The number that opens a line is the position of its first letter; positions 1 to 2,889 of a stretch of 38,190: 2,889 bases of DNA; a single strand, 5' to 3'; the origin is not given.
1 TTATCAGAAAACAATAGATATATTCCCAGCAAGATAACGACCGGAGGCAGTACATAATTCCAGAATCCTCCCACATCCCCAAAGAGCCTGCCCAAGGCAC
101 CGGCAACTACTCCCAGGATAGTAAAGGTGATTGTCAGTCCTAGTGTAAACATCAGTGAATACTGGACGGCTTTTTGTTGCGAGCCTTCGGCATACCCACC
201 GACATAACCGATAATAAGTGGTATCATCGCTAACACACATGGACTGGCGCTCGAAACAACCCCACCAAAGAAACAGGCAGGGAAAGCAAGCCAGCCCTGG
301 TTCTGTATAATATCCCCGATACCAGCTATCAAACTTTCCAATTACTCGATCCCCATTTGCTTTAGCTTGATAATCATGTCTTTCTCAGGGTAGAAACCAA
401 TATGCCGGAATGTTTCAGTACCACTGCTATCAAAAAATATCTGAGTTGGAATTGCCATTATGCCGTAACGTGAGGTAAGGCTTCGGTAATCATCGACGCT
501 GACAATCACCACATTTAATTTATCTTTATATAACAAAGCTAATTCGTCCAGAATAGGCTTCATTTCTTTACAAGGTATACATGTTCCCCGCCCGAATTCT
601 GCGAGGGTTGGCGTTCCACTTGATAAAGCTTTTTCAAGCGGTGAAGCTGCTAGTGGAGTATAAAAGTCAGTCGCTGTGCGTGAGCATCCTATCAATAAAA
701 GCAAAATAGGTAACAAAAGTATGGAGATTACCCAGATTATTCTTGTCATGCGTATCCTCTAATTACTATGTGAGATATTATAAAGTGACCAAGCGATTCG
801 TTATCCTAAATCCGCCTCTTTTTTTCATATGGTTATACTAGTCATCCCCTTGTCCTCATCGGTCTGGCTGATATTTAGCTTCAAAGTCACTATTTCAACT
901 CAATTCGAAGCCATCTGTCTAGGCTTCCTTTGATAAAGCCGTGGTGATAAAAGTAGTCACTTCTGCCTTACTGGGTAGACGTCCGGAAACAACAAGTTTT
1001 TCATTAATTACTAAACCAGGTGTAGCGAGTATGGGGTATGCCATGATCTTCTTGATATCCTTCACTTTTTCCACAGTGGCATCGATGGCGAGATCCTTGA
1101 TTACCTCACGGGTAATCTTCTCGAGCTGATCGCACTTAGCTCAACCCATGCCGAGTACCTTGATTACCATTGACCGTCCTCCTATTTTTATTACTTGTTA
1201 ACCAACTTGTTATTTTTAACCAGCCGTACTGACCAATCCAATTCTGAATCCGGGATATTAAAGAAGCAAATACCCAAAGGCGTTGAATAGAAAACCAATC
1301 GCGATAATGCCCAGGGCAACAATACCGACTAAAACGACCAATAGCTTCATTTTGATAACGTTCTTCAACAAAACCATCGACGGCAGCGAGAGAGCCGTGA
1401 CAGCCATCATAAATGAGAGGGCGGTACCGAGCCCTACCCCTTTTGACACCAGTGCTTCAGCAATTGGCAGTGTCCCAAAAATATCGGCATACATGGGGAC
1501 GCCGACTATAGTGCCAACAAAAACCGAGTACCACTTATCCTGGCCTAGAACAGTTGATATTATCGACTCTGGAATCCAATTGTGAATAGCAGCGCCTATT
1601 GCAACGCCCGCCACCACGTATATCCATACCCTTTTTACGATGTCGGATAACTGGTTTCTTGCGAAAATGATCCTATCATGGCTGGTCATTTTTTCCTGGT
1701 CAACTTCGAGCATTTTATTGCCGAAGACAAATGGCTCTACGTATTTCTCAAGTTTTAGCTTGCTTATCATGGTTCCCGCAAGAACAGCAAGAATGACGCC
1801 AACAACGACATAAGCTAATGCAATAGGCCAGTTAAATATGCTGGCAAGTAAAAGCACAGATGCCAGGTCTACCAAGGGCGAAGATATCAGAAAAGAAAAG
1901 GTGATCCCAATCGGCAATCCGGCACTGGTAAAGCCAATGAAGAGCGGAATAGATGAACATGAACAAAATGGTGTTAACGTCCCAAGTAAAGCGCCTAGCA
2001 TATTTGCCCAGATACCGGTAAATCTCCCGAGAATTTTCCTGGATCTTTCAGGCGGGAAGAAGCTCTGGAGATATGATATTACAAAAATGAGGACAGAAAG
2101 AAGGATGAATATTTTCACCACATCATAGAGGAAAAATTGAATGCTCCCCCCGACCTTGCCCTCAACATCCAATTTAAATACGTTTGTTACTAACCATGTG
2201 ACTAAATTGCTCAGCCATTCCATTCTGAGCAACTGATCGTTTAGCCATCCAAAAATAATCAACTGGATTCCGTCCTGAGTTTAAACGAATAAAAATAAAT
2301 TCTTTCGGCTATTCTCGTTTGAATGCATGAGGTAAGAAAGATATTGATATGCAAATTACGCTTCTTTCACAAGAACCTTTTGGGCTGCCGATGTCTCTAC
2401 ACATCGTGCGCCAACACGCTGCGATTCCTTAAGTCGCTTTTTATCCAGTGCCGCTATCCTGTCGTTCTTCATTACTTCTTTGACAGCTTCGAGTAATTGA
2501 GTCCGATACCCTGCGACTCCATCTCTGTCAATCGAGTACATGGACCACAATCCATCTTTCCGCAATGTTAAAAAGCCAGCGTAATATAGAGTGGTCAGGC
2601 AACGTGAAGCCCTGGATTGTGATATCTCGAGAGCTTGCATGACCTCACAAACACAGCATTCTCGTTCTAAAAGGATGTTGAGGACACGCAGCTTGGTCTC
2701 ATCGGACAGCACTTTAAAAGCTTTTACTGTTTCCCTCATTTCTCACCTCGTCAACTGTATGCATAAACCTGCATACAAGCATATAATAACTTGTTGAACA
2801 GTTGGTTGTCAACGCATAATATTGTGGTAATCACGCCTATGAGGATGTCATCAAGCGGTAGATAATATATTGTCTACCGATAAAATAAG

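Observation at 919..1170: Candidate selenoprotein missed by ORF calling: thioredoxin-fold protein with UGA in place of the first CxxC cysteine, plus a SECIS-like hairpin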

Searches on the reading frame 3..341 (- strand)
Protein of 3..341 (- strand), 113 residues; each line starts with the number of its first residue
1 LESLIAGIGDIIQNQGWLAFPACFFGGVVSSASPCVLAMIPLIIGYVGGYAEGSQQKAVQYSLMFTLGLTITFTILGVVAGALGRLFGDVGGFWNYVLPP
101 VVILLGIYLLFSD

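Call 93: search_protein_families(library=pfam, proteins=[window:3-341:-], max_evalue=0.001)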
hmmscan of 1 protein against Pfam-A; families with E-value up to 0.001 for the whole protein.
seq(113 aa): 2 families
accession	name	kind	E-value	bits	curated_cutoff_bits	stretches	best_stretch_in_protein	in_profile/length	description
PF02683.22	DsbD_TM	-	1.4e-12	47.9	27.1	1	19-86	4-72/219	Cytochrome C biogenesis protein transmembrane domain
PF13386.12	DsbD_2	-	1.1e-05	25.8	24.9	1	23-111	2-86/199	Cytochrome C biogenesis protein transmembrane region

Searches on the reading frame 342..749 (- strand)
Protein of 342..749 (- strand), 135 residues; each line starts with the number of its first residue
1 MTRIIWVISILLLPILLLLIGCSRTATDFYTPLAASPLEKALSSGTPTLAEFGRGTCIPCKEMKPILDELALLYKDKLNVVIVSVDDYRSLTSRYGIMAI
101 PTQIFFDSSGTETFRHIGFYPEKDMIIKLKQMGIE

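Call 6: search_protein_families(library=pfam, proteins=[window:342-749:-])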
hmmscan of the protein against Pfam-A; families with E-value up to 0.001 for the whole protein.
window:342-749:- (135 aa): 4 families
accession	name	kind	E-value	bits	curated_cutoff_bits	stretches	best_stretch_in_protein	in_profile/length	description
PF00085.26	Thioredoxin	-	8.5e-11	42.2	23.5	1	40-122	12-94/103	Thioredoxin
PF13098.12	Thioredoxin_2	-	1.5e-06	28.9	27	1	43-126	3-101/104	Thioredoxin-like domain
PF13905.12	Thioredoxin_8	-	6.1e-05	23.7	27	0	51-88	7-46/94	Thioredoxin-like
PF14595.12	Thioredoxin_9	-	0.00035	20.9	25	1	54-122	50-119/129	Thioredoxin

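Call 27: search_protein_families(library=ncbifam, proteins=[window:342-749:-], max_evalue=0.00001)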
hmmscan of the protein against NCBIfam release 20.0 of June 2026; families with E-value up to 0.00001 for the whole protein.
window:342-749:- (135 aa): 6 families
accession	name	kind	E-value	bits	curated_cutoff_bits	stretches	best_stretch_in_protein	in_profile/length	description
TIGR01068.1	thioredoxin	equivalog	1.1e-14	54.4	96.8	1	40-130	8-98/101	thioredoxin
NF006898.0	PRK09381.1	equivalog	3.6e-10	40.2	138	1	47-108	23-84/109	thioredoxin TrxA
NF008229.0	PRK10996.1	equivalog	4.3e-09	36.2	125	1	36-107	43-114/141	thioredoxin TrxC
NF045694.1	seleno_TsoB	exception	2e-07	29.5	805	1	10-132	439-571/572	rhodanese/DsbD fusion-like selenoprotein TsoB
TIGR01126.1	pdi_dom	equivalog_domain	2.4e-06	27.8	107.2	1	38-118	6-90/105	protein disulfide-isomerase domain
NF047697.1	ThioredTrxAClost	equivalog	5.5e-06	26.5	140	1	44-107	16-79/105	thioredoxin TrxA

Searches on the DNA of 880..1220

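Call 51: search_rna_families(source=window, start=880, end=1220, threshold=evalue, max_evalue=10)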
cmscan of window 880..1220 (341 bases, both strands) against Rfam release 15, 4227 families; matches with E-value up to 10: 3.
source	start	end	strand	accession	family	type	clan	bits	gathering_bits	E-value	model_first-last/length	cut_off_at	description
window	1019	1077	+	RF03378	mir-7398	Gene; miRNA;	-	18.3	44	0.46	1-60/60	no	mir-7398 microRNA precursor family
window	928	1066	-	RF01969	RMST_8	Gene; lncRNA;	-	14.3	80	2.4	1-143/143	no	Rhabdomyosarcoma 2 associated transcript conserved region 8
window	1154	1219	-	RF01675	CrcZ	Gene; sRNA;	-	9.7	95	1.7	1-398/398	no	Pseudomonas sRNA CrcZ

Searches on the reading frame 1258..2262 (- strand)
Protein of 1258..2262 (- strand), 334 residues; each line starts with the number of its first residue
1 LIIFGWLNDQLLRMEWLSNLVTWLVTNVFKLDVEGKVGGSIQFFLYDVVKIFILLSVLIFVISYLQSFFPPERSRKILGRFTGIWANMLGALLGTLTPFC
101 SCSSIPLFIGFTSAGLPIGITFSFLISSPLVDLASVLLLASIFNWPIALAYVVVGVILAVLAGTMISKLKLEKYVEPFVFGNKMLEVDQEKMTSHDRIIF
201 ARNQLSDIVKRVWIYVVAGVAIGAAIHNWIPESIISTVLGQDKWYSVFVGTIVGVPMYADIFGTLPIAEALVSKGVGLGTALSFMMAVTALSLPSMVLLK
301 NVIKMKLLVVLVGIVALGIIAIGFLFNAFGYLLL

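Call 6: search_protein_families(library=pfam, proteins=[window:1258-2262:-])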
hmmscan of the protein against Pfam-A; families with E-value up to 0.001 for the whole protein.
window:1258-2262:- (334 aa): 1 family
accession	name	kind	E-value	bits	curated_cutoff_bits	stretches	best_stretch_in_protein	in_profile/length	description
PF03773.19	ArsP_1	-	6.8e-66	222.8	32.3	1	41-327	6-293/294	Predicted permease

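Call 11: find_related_loci(query=window:1258-2262:-, collection=genome_contigs, flank=4000)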
Query window:1258-2262:- (334 aa) in genome_contigs; peptide patterns used: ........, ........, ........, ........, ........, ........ (x = any residue, [..] = any of these).
139 stretches matched a pattern; 52 encode a relative of the query (tblastn E <= 1e-3); 52 distinct loci.
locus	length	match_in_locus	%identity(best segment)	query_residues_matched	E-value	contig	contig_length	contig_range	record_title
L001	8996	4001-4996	80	3-334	2e-178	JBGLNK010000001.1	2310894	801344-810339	MAG: Dehalococcoidia bacterium isolate PPR_0277 scaffold_42132, whole genome shotgun sequence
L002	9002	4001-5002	72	1-334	6e-163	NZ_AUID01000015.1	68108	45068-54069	Proteocatella sphenisci DSM 23131 G558DRAFT_scaffold00014.14_C, whole genome shotgun sequence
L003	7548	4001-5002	72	1-334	4e-162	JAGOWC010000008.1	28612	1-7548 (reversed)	MAG: Proteocatella sp. isolate Gw_Inlet_bin_121 Gw_Inlet_1084_length_28612_cov_34.900685, whole genome shotgun sequence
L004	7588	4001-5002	71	1-334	2e-156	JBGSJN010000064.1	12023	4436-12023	MAG: Bacillota bacterium isolate JTS-AC158 k141_2190960, whole genome shotgun sequence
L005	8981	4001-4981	70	3-329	2e-155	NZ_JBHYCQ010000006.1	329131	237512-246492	MAG: Methyloversatilis sp. isolate CCAP1403_21_bin-005 CCAP1403_21_bin-005_c6, whole genome shotgun sequence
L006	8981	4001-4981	69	3-329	2e-153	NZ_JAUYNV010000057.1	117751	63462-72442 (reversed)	MAG: Methyloversatilis sp. isolate C4_concoct.bin.34 C4_k141_266549, whole genome shotgun sequence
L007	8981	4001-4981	69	3-329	2e-152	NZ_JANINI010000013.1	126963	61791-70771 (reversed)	Methyloversatilis sp. XJ19-49 Scaffold13, whole genome shotgun sequence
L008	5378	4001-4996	70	3-334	4e-150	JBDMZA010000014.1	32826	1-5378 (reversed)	MAG: Clostridiales bacterium isolate NRS2.bin.1 k97_11349, whole genome shotgun sequence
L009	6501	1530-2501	69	4-327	2e-149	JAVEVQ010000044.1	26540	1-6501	MAG: Methyloversatilis sp. isolate BF4_125 NODE_5347_length_26540_cov_36.225079_Biofilm4, whole genome shotgun sequence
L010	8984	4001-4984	66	3-332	8e-148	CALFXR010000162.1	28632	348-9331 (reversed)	MAG TPA_asm: uncultured Mesorhizobium sp. isolate SRR5576004_bin.24_CONCOCT_v1.1_MAG genome assembly, contig: ERZ795037.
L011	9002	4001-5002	66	1-334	8e-150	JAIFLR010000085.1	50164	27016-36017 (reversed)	MAG: Halobacteriovorax sp. isolate bin_209 scaffold_841, whole genome shotgun sequence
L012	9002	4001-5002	66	1-334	5e-146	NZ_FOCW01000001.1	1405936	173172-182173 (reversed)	Brachymonas denitrificans DSM 15123, whole genome shotgun sequence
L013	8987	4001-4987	66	1-331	4e-145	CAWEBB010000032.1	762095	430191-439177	MAG: uncultured Alphaproteobacteria bacterium isolate MFD05684.bin.1.327 genome assembly, contig: contig_20560, whole ge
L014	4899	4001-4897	72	3-301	2e-145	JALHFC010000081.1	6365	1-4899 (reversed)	MAG: Pelotomaculum sp. isolate 3-JJ_aug_S1_009 scaffold_5985, whole genome shotgun sequence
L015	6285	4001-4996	66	1-332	2e-144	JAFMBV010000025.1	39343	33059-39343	MAG: Bacteriovoracaceae bacterium isolate CPBay_Spr15L08_3 NODE_477_length_39343_cov_5.536143, whole genome shotgun sequ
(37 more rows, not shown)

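Call 27: search_protein_families(library=ncbifam, proteins=[window:1258-2262:-], max_evalue=0.00001)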
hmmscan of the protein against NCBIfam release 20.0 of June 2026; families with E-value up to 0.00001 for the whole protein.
window:1258-2262:- (334 aa): 2 families
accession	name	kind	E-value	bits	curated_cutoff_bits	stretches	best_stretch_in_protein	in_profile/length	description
NF040736.1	efflux_SaoE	equivalog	1.8e-31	109.7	325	1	53-328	22-296/352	efflux transporter SaoE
NF033936.1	CuZnOut_SO0444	equivalog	1.9e-28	99.6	300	2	204-328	189-311/351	SO_0444 family Cu/Zn efflux transporter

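Call 70: find_encoding_contigs(protein=window:1258-2262:-, flank=10000, max_places=5)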
Protein window:1258-2262:- (334 aa): no gene with exactly this product is on record in the collection.

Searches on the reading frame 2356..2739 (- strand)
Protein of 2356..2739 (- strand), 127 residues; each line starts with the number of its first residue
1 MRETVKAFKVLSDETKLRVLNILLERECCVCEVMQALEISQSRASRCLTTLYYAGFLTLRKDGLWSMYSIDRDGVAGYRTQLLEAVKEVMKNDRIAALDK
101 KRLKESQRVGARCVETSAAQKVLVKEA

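Call 6: search_protein_families(library=pfam, proteins=[window:2356-2739:-])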
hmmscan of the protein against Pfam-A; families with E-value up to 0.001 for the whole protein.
window:2356-2739:- (127 aa): 1 family
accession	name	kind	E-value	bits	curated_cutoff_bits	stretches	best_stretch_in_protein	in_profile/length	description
PF01022.26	HTH_5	-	1.5e-11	44.4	22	1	13-57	1-45/47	Bacterial regulatory protein, arsR family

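Call 27: search_protein_families(library=ncbifam, proteins=[window:2356-2739:-], max_evalue=0.00001)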
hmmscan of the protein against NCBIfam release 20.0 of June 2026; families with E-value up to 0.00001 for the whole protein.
window:2356-2739:- (127 aa): 6 families
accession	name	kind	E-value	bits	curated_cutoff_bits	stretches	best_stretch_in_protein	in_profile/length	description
NF033788.1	HTH_metalloreg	subfamily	6.5e-20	70.7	55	1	5-76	2-74/77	metalloregulator ArsR/SmtB family transcription factor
NF007528.0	PRK10141.1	subfamily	1.1e-13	51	97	1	4-93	6-95/117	metalloregulator ArsR/SmtB family transcription factor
NF033789.1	repress_SdpR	subfamily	3.4e-07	30.1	100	1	7-71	1-65/79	autorepressor SdpR family transcription factor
NF040642.1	sulf_sens_BigR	equivalog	1.6e-06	28.1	155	1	3-86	9-88/95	sulfite-sensing transcriptional repressor BigR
NF045707.1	Dbac_1936_reg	equivalog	4.5e-06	26.6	115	1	8-88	11-91/99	ArsR/SmtB-type metalloregulator TsoR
NF041413.1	ArsR_Rv2640c_fam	equivalog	5.8e-06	26.7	155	0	8-80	36-111/118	Rv2640c family ArsR-like transcriptional regulator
